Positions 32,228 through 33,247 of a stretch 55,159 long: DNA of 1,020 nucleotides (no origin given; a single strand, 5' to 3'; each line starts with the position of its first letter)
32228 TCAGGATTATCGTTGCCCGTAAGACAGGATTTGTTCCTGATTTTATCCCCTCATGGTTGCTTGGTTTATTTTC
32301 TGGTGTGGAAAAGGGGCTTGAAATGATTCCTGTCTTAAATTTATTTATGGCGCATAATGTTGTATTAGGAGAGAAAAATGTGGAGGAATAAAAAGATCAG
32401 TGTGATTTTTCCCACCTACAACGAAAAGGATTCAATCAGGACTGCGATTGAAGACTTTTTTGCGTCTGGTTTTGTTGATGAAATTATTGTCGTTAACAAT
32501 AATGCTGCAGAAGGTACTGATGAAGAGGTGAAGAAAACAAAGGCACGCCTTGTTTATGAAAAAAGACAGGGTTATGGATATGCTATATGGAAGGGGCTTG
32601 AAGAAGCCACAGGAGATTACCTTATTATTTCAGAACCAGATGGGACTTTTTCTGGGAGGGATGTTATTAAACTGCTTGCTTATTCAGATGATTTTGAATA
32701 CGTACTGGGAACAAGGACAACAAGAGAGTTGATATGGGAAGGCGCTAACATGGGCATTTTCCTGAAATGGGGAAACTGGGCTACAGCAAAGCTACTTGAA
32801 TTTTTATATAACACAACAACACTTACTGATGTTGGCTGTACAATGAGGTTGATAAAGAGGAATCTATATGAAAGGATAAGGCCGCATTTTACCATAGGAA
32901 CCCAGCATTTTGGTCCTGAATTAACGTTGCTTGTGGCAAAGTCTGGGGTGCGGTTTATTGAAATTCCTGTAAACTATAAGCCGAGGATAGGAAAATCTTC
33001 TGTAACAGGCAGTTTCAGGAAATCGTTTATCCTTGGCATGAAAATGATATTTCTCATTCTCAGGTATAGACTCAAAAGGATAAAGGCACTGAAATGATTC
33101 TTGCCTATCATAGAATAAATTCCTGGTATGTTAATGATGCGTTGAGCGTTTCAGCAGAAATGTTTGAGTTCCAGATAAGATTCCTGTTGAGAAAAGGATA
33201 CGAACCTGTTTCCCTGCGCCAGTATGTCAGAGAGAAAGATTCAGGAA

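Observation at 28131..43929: Glycosylation island built only from lipid-monosaccharide logic: five soluble GT2 synthases plus four GT-C transferases, with no initiating transferase, polymerase, exporter or flippase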

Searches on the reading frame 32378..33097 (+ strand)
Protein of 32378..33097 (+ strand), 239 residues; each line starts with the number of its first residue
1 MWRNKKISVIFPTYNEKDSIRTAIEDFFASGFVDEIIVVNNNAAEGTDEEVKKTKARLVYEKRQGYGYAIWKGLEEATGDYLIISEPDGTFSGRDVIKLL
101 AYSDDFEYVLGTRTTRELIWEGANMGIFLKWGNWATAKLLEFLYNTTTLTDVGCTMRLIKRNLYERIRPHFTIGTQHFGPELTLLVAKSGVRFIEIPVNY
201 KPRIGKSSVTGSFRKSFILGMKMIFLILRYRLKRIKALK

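Call 3: search_protein_families(library=pfam, proteins=[window:32378-33097:+], max_evalue=0.01)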
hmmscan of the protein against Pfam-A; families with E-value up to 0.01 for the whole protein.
window:32378-33097:+ (239 aa): 1 family
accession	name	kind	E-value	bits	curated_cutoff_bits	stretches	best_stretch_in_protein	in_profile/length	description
PF00535.33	Glycos_transf_2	-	2.9e-19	70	23.3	1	8-167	1-167/168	Glycosyl transferase family 2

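Call 11: search_protein_families(library=ncbifam, proteins=[window:32378-33097:+], max_evalue=0.001)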
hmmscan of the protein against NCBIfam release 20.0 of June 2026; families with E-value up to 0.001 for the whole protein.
window:32378-33097:+ (239 aa): 13 families
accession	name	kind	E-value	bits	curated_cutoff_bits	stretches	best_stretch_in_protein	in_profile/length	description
TIGR04182.1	glyco_TIGR04182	equivalog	2.8e-21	76.1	325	1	7-208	2-198/293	S-layer glycoprotein N-glycosyltransferase AglJ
NF041391.1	DPhHxTase_Halo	equivalog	3.1e-15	55.7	375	1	13-208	3-191/213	dolichyl-phosphate hexose transferase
NF058614.1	PPMAGASynPpgS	equivalog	6.2e-08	32.3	370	1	9-199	4-195/226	polyprenyl-phospho-N-acetylgalactosaminyl synthase PpgS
NF010496.0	PRK13915.1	equivalog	9.9e-08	31.4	262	1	4-83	30-121/307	glucosyl-3-phosphoglycerate synthase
TIGR04283.1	glyco_like_mftF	equivalog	1.7e-07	31.1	182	1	7-84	1-78/221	TIGR04283 family arsenosugar biosynthesis glycosyltransferase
TIGR03937.1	PgaC_IcaA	equivalog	1.3e-06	27.7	422.3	1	4-88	44-135/407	poly-beta-1,6-N-acetyl-D-glucosamine synthase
NF038302.1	EPS_HpsE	equivalog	5.1e-06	25.7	300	1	7-82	3-90/307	hormogonium polysaccharide biosynthesis glycosyltransferase HpsE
NF047683.1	TeichurnBiosyTuaG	equivalog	1.1e-05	25.2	400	1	4-131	5-139/252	teichuronic acid biosynthesis protein TuaG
NF007482.0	PRK10073.1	equivalog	1.9e-05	23.8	423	1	4-91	5-98/334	glycosyltransferase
NF050050.1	ProtGlycPglI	equivalog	2e-05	24.2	500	1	6-110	3-116/306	GalNAc(5)-diNAcBac-PP-undecaprenol beta-1,3-glucosyltransferase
NF007986.1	PRK10714.1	equivalog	3.2e-05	23.1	529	1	5-202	6-202/316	undecaprenyl-phosphate 4-deoxy-4-formamido-L-arabinose transferase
NF041875.1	EPS_EpsD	equivalog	9.5e-05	21.9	370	1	7-88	1-89/325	exopolysaccharide biosynthesis glycosyltransferase EpsD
NF045692.1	OglycostaseCruG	equivalog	0.00013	21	600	1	6-56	42-93/386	2'-O-glycosyltransferase CruG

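Call 41: search_solved_structures(query=window:32378-33097:+, max_evalue=0.01, show_alignments=1)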
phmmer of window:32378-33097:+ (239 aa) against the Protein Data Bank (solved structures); distinct sequences matched with E-value up to 0.01: 14.
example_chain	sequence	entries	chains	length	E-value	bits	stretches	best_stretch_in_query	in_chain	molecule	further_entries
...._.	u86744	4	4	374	2.1e-06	30.5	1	3-113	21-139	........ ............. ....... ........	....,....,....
9hwj_A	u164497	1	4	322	3.9e-06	29.6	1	5-208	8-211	Undecaprenyl-phosphate 4-deoxy-4-formamido-L-arabinose transferase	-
6yv7_B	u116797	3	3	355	5.4e-05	25.9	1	6-97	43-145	Glycosyl transferase, family 2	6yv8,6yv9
6yv7_A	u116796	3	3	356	5.5e-05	25.9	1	6-97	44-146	Glycosyl transferase, family 2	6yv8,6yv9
9bhc_C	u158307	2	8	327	6.1e-05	25.7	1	5-203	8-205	Undecaprenyl-phosphate 4-deoxy-4-formamido-L-arabinose transferase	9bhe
8vxh_A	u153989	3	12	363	8.4e-05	25.3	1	5-203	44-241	Undecaprenyl-phosphate 4-deoxy-4-formamido-L-arabinose transferase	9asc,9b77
3ckj_A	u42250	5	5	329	0.00014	24.6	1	5-88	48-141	Putative uncharacterized protein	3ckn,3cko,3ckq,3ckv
4y6n_A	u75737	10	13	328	0.00014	24.5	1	5-88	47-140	Glucosyl-3-phosphoglycerate synthase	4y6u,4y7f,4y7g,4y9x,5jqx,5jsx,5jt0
3e25_A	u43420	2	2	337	0.00015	24.5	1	5-88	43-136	Putative uncharacterized protein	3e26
4ddz_A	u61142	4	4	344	0.00015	24.4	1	5-88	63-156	GLUCOSYL-3-PHOSPHOGLYCERATE SYNTHASE (GpgS) | Glucosyl-3-phosphoglycerate synthase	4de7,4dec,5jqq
7pdo_A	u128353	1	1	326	0.00021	24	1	5-88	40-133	Glucosyl-3-phosphoglycerate synthase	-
7p5l_A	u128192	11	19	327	0.00021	23.9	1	5-88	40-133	Glucosyl-3-phosphoglycerate synthase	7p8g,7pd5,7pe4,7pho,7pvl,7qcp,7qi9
3bcv_A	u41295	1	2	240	0.00094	21.8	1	5-89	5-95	Putative glycosyltransferase protein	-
9jma_A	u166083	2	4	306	0.00098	21.8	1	7-109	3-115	GalNAc(5)-diNAcBac-PP-undecaprenol beta-1,3-glucosyltransferase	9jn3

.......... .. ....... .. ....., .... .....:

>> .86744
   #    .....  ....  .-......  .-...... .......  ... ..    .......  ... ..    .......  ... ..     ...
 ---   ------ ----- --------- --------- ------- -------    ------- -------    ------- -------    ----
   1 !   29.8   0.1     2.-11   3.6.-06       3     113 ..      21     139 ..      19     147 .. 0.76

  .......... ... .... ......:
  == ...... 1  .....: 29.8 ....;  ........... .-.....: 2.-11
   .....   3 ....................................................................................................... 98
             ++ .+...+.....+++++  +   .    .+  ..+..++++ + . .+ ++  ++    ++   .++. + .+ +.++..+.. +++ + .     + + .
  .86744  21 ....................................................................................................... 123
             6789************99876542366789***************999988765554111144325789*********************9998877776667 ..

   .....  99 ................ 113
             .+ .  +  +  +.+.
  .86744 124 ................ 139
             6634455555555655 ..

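Call 57: find_homologous_proteins(query=window:32378-33097:+, max_evalue=0.00001)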
Query window:32378-33097:+ (239 aa): 7931 proteins with E <= 0.00001 among 8000 candidates; the best 120 are listed.
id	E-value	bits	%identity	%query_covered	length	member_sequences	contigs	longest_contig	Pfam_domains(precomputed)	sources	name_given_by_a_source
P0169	2.8e-156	536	100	100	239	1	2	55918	PF00535.33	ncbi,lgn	-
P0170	1.0e-139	482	89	99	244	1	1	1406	PF00535.33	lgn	-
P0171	2.1e-139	481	87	99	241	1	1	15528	PF00535.33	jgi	-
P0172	2.2e-139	481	87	99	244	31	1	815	PF00535.33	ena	-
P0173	8.6e-138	475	86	99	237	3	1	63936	PF00535.33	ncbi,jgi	-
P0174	1.6e-137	474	86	99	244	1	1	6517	PF00535.33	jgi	-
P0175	4.8e-137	473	85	99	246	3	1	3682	PF00535.33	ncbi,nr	ncbi:MAG: glycosyltransferase family 2 protein [Candidatus Omnitrophica bacterium]|nr:glycosyltransf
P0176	7.0e-137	472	85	99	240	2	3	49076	PF00535.33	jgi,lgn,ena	jgi:glycosyltransferase involved in cell wall biosynthesis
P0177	1.0e-136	472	85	99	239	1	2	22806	PF00535.33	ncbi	ncbi:MAG: glycosyltransferase family 2 protein [Candidatus Ratteibacteria bacterium]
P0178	1.7e-136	471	86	96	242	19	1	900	PF00535.33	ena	-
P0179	4.0e-136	470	84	99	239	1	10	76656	PF00535.33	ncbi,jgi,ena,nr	ncbi:MAG TPA: glycosyltransferase family 2 protein [bacterium]|nr:glycosyltransferase family 2 prote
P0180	4.5e-136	470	87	99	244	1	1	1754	PF00535.33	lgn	-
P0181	4.8e-136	470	84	100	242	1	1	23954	PF00535.33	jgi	jgi:glycosyltransferase involved in cell wall biosynthesis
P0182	7.0e-136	469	86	98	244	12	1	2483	PF00535.33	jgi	-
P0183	1.2e-135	468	84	100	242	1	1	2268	PF00535.33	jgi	jgi:glycosyltransferase involved in cell wall biosynthesis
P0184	2.4e-135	467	84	100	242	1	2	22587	PF00535.33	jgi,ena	jgi:glycosyltransferase involved in cell wall biosynthesis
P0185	3.4e-135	467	84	100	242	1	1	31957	PF00535.33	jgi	jgi:glycosyltransferase involved in cell wall biosynthesis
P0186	1.1e-134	465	85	98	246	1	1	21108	PF00535.33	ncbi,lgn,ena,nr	ncbi:MAG: glycosyltransferase family 2 protein [Candidatus Omnitrophica bacterium]|nr:glycosyltransf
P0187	1.3e-134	465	83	99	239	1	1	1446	PF00535.33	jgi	-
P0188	4.3e-134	463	83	98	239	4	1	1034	PF00535.33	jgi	jgi:glycosyltransferase involved in cell wall biosynthesis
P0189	1.1e-133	462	83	99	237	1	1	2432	PF00535.33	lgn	-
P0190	2.9e-133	461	83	99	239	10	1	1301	PF00535.33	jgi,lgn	-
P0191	3.2e-133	460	84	99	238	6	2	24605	PF00535.33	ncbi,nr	ncbi:MAG: glycosyltransferase family 2 protein [Candidatus Omnitrophica bacterium]|nr:glycosyltransf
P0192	1.2e-132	459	83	99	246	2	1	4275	PF00535.33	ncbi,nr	ncbi:MAG: glycosyltransferase family 2 protein [Candidatus Omnitrophica bacterium]|nr:glycosyltransf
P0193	1.9e-132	458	83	99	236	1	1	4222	PF00535.33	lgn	-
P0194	3.0e-132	457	83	98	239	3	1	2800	PF00535.33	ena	-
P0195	6.4e-132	456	81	98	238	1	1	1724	PF00535.33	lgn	-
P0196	9.4e-132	456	83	98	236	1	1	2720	PF00535.33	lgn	-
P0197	9.4e-132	456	80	98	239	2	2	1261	PF00535.33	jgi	-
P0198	1.0e-131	455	82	98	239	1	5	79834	PF00535.33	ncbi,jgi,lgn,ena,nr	ncbi:MAG TPA: glycosyltransferase family 2 protein [bacterium]|nr:glycosyltransferase family 2 prote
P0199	5.4e-131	453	83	99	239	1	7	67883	PF00535.33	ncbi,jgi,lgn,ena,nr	ncbi:MAG TPA: glycosyltransferase family 2 protein [bacterium]|nr:glycosyltransferase family 2 prote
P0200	7.6e-131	453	82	99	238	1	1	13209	PF00535.33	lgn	-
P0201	4.3e-130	450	82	99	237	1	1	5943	PF00535.33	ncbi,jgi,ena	-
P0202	8.6e-130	449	79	99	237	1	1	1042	PF00535.33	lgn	-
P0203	1.3e-129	449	82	99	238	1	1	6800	PF00535.33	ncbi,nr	ncbi:MAG: glycosyltransferase family 2 protein [Candidatus Omnitrophica bacterium]|nr:glycosyltransf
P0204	1.5e-129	448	81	98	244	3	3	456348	PF00535.33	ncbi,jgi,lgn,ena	ncbi:MAG: glycosyltransferase family 2 protein [Candidatus Ratteibacteria bacterium]|jgi:glycosyltra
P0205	4.3e-129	447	82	97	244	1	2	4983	PF00535.33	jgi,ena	-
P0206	4.9e-129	447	81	99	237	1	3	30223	PF00535.33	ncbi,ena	ncbi:MAG: glycosyltransferase family 2 protein [Candidatus Ratteibacteria bacterium]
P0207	1.1e-128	446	81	99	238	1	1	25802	PF00535.33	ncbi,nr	ncbi:MAG: glycosyltransferase family 2 protein [Candidatus Omnitrophica bacterium]|nr:glycosyltransf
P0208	6.0e-128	443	80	99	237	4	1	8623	PF00535.33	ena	-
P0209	1.1e-127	442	79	99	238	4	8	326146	PF00535.33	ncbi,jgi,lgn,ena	jgi:glycosyltransferase involved in cell wall biosynthesis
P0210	8.8e-127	439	80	98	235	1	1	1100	PF00535.33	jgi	jgi:glycosyltransferase involved in cell wall biosynthesis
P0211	2.7e-126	438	82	95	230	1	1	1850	PF00535.33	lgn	-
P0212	6.3e-126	437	82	96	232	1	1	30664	PF00535.33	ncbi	ncbi:MAG: glycosyltransferase family 2 protein [Candidatus Ratteibacteria bacterium]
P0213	2.6e-125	434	84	92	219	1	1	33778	PF00535.33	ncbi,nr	ncbi:MAG: glycosyltransferase family 2 protein [Candidatus Omnitrophica bacterium]|nr:glycosyltransf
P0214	8.2e-122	423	78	99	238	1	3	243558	PF00535.33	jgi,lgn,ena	-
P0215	3.7e-117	408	87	84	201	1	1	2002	PF00535.33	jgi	-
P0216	2.3e-115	402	74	97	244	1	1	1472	PF00535.33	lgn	-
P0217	1.9e-114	399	72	98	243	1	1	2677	PF00535.33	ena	-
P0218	5.7e-114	397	80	90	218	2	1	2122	PF00535.33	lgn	-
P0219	1.1e-113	396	74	97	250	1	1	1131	PF00535.33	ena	-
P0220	1.6e-113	396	74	97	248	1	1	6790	PF00535.33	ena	-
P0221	3.6e-113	395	72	97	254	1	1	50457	PF00535.33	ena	-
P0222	6.4e-113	394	74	97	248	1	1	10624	PF00535.33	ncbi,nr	ncbi:MAG: glycosyltransferase family 2 protein [Candidatus Hydrogenedentes bacterium]|nr:glycosyltra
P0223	6.8e-113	394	73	97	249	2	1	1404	PF00535.33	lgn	-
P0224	7.8e-113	394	73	97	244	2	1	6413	PF00535.33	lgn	-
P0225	9.0e-113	393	71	98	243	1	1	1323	PF00535.33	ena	-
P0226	1.1e-112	393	75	97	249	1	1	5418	PF00535.33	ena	-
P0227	1.8e-112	392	73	97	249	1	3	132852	PF00535.33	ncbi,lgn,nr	ncbi:MAG: glycosyltransferase family 2 protein [Candidatus Hydrogenedentes bacterium]|nr:glycosyltra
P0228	2.4e-112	392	72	97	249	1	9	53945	PF00535.33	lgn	-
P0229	2.4e-112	392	73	97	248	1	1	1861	PF00535.33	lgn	-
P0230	2.7e-112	392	75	97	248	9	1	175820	PF00535.33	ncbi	-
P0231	3.3e-112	392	73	97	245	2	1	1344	PF00535.33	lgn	-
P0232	3.8e-112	391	72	97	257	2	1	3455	PF00535.33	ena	-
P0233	3.9e-112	391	73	97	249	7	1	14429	PF00535.33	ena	-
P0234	4.0e-112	391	74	97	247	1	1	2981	PF00535.33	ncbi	-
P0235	4.8e-112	391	72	97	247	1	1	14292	PF00535.33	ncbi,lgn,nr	ncbi:MAG: glycosyltransferase family 2 protein [Candidatus Hydrogenedentes bacterium]|nr:glycosyltra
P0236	9.3e-112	390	72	97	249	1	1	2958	PF00535.33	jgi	jgi:glycosyltransferase involved in cell wall biosynthesis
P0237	9.4e-112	390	72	97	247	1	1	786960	PF00535.33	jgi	jgi:glycosyltransferase involved in cell wall biosynthesis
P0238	1.1e-111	390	73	97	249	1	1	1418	PF00535.33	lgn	-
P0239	1.4e-111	390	73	97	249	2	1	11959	PF00535.33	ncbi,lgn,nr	ncbi:MAG: glycosyltransferase family 2 protein [Candidatus Hydrogenedentes bacterium]|nr:glycosyltra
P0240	2.4e-111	389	74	98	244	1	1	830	PF00535.33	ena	-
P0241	2.6e-111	389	71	100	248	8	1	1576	PF00535.33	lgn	-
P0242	3.4e-111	388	72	97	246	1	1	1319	PF00535.33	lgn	-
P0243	3.7e-111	388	72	97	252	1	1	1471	PF00535.33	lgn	-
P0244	7.1e-111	387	72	97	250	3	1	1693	PF00535.33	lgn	-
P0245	7.1e-111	387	72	98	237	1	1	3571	PF00535.33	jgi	jgi:glycosyltransferase involved in cell wall biosynthesis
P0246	7.8e-111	387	73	97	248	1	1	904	PF00535.33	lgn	-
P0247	9.9e-111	387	72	98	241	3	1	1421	PF00535.33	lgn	-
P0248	1.0e-110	387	72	97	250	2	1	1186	PF00535.33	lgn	-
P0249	1.3e-110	386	72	97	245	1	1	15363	PF00535.33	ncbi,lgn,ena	-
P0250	2.0e-110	386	72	97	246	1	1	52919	PF00535.33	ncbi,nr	ncbi:MAG: glycosyltransferase family 2 protein [Candidatus Hydrogenedentes bacterium]|nr:glycosyltra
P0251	2.8e-110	385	72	97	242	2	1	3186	PF00535.33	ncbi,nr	ncbi:MAG: glycosyltransferase family 2 protein [Candidatus Hydrogenedentes bacterium]|nr:glycosyltra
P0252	3.2e-110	385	72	97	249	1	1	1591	PF00535.33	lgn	-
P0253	3.6e-110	385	72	97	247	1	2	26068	PF00535.33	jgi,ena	-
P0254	4.1e-110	385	72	97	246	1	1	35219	PF00535.33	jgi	jgi:hypothetical protein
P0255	4.4e-110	385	70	99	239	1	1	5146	PF00535.33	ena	-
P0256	4.5e-110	385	72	97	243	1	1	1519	PF00535.33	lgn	-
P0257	4.6e-110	385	71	97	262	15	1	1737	PF00535.33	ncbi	-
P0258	4.8e-110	385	73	97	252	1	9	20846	PF00535.33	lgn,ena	-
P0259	5.1e-110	384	71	97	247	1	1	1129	PF00535.33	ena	-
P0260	5.8e-110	384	72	97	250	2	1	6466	PF00535.33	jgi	jgi:glycosyltransferase involved in cell wall biosynthesis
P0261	5.9e-110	384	72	97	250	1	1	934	PF00535.33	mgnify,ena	mgnify:CR=1 FL=1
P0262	7.4e-110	384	72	97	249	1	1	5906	PF00535.33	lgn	-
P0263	7.7e-110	384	70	97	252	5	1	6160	PF00535.33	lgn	-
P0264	8.5e-110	384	72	97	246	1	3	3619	PF00535.33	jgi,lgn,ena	-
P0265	8.5e-110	384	70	97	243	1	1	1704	PF00535.33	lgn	-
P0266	9.1e-110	384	71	97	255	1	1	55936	PF00535.33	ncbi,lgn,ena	-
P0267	1.0e-109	383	71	97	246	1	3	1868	PF00535.33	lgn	-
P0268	1.3e-109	383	71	100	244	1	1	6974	PF00535.33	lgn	-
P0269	1.3e-109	383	70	97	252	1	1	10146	PF00535.33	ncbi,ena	-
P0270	1.3e-109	383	73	97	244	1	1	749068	PF00535.33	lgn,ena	-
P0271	1.4e-109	383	71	97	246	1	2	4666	PF00535.33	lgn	-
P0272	1.5e-109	383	70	97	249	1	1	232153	PF00535.33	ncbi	ncbi:MAG: hypothetical protein AMXMBFR84_10520 [Candidatus Hydrogenedentota bacterium]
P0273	1.8e-109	383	72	97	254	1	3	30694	PF00535.33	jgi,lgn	jgi:glycosyltransferase involved in cell wall biosynthesis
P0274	2.0e-109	382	71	100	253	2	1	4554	PF00535.33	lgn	-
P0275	2.1e-109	382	70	97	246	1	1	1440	PF00535.33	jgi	-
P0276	2.7e-109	382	72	97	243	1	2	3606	PF00535.33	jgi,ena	-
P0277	3.1e-109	382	71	97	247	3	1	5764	PF00535.33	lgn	-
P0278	3.4e-109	382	72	97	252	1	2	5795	PF00535.33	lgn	-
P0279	3.4e-109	382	71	98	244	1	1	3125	PF00535.33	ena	-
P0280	4.2e-109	381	72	93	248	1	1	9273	PF00535.33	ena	-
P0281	4.9e-109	381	70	97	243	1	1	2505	PF00535.33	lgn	-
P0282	5.3e-109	381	71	97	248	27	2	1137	PF00535.33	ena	-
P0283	5.4e-109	381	69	97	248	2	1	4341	PF00535.33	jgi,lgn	jgi:glycosyltransferase involved in cell wall biosynthesis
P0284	5.7e-109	381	71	97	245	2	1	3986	PF00535.33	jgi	-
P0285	6.0e-109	381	72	97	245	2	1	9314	PF00535.33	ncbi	ncbi:MAG: glycosyltransferase family 2 protein [Candidatus Hydrogenedentota bacterium]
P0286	6.3e-109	381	71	97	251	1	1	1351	PF00535.33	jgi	jgi:glycosyltransferase involved in cell wall biosynthesis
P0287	6.8e-109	381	72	97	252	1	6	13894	PF00535.33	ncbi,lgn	ncbi:MAG: hypothetical protein AMXMBFR4_19950 [Candidatus Hydrogenedentota bacterium]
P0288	8.8e-109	380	70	97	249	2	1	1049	PF00535.33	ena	-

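Call 58: find_encoding_contigs(protein=P0237, flank=8000, max_places=1)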
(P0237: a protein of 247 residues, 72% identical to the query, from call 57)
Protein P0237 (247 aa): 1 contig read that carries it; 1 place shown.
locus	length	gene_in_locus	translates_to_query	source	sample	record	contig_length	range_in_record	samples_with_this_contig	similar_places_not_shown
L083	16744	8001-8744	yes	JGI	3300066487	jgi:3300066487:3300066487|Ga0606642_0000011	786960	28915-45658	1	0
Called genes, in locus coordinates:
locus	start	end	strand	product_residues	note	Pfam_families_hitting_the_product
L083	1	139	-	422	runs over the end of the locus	PF08245:Mur_ligase_M, PF02875:Mur_ligase_C, PF27239:FOL3_C (faint)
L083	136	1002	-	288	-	PF17848:Zn_ribbon_ACC, PF01039:Carboxyl_trans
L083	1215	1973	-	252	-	PF24481:CT398_CC, PF02591:Zn_ribbon_9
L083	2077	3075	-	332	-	PF00670:AdoHcyase_NAD (weak), PF02826:2-Hacid_dh_C, PF03807:F420_oxidored (weak), PF07991:KARI_N, PF01450:KARI_C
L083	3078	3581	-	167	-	PF01842:ACT, PF22629:ACT_AHAS_ss, PF13710:ACT_5, PF10369:ALS_ss_C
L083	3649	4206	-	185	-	PF01195:Pept_tRNA_hydro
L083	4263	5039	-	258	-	-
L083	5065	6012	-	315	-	PF13793:Pribosyltran_N, PF00156:Pribosyltran, PF14572:Pribosyl_synth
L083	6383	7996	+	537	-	PF13231:PMT_2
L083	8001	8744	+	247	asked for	PF00535:Glycos_transf_2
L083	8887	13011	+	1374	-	PF08447:PAS_3, PF08448:PAS_4 (weak), PF00989:PAS, PF08448:PAS_4, PF13426:PAS_9, PF08447:PAS_3, PF00512:HisKA, PF02518:HATPase_c, +1 more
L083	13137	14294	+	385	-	PF14306:PUA_2, PF01747:ATP-sulfurylase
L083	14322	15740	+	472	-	PF01663:Phosphodiest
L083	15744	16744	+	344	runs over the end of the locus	PF00534:Glycos_transf_1, PF13692:Glyco_trans_1_4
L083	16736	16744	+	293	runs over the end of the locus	-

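Call 59: find_encoding_contigs(protein=P0270, flank=8000, max_places=1)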
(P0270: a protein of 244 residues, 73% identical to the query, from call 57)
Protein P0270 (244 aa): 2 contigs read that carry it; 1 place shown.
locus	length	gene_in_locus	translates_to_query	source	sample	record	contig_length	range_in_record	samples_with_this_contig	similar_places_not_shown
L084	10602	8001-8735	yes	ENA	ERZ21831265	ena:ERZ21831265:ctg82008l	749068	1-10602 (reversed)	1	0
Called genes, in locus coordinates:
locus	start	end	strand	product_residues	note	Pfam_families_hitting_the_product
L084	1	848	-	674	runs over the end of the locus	PF00775:Dioxygenase_C (faint), PF07210:DUF1416 (faint), PF13620:CarboxypepD_reg, PF13715:CarbopepD_reg_2 (faint), PF17210:SdrD_B (faint), PF20598:DUF6795 (faint), PF22904:NOMO1-like_2nd (faint), PF13620:CarboxypepD_reg (weak)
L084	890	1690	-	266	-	PF01113:DapB_N, PF05173:DapB_C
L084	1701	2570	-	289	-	PF00701:DHDPS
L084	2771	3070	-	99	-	-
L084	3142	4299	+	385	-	PF13808:DDE_Tnp_1_assoc, PF01609:DDE_Tnp_1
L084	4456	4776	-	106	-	PF07845:DUF1636 (weak)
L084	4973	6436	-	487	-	PF13231:PMT_2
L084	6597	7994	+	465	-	PF13231:PMT_2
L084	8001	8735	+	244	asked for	PF00535:Glycos_transf_2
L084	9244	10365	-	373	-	PF00072:Response_reg, PF13487:HD_5, PF01966:HD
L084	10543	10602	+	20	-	?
